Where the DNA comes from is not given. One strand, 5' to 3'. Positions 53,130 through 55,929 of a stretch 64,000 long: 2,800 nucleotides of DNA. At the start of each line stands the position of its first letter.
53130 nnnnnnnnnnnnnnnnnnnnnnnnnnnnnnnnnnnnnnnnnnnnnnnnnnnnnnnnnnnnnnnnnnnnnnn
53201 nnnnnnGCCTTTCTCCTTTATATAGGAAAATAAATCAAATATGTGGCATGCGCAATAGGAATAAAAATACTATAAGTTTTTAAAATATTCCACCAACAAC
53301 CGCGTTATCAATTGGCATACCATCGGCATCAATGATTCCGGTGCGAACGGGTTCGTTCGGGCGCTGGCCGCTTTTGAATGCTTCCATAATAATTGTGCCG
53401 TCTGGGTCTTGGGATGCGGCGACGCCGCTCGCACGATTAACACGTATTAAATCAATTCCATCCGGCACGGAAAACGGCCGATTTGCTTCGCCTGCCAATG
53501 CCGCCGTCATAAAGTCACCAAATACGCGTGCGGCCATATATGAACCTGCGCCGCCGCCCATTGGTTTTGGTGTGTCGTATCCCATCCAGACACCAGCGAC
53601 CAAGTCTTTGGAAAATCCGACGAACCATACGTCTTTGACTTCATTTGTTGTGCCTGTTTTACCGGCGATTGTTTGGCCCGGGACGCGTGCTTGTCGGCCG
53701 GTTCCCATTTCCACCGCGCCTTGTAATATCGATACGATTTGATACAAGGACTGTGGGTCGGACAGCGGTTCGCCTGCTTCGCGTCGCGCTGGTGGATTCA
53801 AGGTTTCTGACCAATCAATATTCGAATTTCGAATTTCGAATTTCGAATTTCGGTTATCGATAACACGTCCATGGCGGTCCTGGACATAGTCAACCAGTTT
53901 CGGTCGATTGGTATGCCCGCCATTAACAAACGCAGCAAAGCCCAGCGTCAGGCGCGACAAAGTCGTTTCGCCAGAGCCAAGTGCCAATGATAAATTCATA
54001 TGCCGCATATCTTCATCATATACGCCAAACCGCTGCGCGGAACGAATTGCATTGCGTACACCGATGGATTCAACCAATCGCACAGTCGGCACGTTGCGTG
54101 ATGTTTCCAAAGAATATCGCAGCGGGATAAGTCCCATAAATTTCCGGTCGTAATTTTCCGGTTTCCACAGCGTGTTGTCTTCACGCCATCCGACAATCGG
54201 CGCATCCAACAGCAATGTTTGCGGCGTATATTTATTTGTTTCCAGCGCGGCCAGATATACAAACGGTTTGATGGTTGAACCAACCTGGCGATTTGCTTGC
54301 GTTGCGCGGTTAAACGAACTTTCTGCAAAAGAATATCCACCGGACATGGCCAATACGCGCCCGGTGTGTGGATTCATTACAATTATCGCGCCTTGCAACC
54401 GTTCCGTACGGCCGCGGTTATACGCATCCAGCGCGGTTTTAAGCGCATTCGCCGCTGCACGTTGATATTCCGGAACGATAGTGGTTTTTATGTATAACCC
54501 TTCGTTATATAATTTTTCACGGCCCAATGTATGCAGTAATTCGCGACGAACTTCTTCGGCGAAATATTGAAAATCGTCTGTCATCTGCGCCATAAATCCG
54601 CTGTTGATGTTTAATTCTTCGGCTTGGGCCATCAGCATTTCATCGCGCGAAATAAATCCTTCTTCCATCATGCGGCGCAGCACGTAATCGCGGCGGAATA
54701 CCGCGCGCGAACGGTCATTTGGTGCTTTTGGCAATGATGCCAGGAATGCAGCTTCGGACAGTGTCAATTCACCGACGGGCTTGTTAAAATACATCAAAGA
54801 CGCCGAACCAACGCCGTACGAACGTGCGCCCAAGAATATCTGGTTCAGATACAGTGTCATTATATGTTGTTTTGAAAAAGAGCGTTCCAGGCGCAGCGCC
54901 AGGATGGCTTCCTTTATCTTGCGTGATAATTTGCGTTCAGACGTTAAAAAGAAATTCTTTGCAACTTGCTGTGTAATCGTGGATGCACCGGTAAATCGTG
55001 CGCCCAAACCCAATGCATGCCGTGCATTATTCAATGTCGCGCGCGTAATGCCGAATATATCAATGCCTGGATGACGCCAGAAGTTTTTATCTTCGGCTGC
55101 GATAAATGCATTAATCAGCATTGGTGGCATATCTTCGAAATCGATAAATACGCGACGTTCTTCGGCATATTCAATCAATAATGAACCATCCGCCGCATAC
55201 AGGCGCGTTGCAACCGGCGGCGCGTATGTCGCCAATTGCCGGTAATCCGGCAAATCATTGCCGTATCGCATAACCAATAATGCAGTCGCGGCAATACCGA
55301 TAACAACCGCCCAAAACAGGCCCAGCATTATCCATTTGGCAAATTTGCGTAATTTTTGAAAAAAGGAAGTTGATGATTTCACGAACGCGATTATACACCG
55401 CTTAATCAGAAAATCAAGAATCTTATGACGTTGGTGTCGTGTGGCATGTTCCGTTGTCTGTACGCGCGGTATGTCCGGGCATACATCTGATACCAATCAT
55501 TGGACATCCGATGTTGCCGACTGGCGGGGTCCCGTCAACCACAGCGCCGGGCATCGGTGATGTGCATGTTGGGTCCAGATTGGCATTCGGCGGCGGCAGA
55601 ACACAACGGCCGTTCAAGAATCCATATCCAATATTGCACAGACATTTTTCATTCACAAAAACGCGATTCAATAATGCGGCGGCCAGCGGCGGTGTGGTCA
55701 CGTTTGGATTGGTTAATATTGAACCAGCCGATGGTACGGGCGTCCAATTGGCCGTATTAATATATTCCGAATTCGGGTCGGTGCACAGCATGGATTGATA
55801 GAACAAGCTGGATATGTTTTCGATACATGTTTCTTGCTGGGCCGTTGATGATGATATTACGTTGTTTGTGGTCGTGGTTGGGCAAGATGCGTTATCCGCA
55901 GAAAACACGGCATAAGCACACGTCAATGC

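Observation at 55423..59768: Tandem, translationally coupled paralogues encoding large cysteine-rich secreted repeat proteins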

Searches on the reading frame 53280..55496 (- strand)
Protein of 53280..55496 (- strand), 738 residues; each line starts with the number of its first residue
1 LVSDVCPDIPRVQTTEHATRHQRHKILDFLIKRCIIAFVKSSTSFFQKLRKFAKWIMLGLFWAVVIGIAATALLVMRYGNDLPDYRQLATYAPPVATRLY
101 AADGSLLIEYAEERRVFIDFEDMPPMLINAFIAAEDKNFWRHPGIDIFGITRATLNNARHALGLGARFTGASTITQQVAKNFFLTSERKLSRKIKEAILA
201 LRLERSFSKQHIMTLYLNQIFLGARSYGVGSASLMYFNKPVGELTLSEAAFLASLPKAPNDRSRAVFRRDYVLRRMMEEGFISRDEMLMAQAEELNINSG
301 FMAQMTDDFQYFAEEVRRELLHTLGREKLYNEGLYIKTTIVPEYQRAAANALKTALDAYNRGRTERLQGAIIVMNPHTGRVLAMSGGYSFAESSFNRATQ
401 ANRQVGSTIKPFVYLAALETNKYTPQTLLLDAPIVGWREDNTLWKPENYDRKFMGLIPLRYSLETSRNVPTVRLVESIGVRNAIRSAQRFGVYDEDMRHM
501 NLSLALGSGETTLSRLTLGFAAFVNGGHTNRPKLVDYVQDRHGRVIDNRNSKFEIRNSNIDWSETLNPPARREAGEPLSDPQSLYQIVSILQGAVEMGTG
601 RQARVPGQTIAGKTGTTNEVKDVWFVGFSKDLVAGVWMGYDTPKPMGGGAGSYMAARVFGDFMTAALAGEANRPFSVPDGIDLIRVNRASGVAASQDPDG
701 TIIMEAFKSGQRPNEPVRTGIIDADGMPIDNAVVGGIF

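Call 33: search_protein_families(library=pfam, proteins=[window:53280-55496:-], max_evalue=0.01)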
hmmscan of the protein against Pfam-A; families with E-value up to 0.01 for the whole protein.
window:53280-55496:- (738 aa): 2 families
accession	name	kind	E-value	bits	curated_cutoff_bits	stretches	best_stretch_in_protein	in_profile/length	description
PF00912.28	Transgly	-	2.9e-55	186.9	27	1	107-276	5-177/178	Transglycosylase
PF00905.27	Transpeptidase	-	1.1e-27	97.5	22.1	1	369-663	1-298/299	Penicillin binding protein transpeptidase domain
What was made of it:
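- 53280..55382 (-): Context only: class A PBP (mrcA). The likely start is GTG at 55382, so it does not overlap A. A promoter-like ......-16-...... lies at 55417-55390. Pfam Transgly plus Transpeptidase (call 33).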

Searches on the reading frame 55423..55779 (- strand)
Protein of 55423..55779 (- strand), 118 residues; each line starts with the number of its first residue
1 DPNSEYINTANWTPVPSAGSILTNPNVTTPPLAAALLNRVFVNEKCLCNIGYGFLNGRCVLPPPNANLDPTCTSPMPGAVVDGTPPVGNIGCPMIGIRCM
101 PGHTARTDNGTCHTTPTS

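Call 67: search_solved_structures(query=window:55423-55779:-, max_evalue=10)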
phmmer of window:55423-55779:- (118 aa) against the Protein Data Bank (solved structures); distinct sequences matched with E-value up to 10: 0.
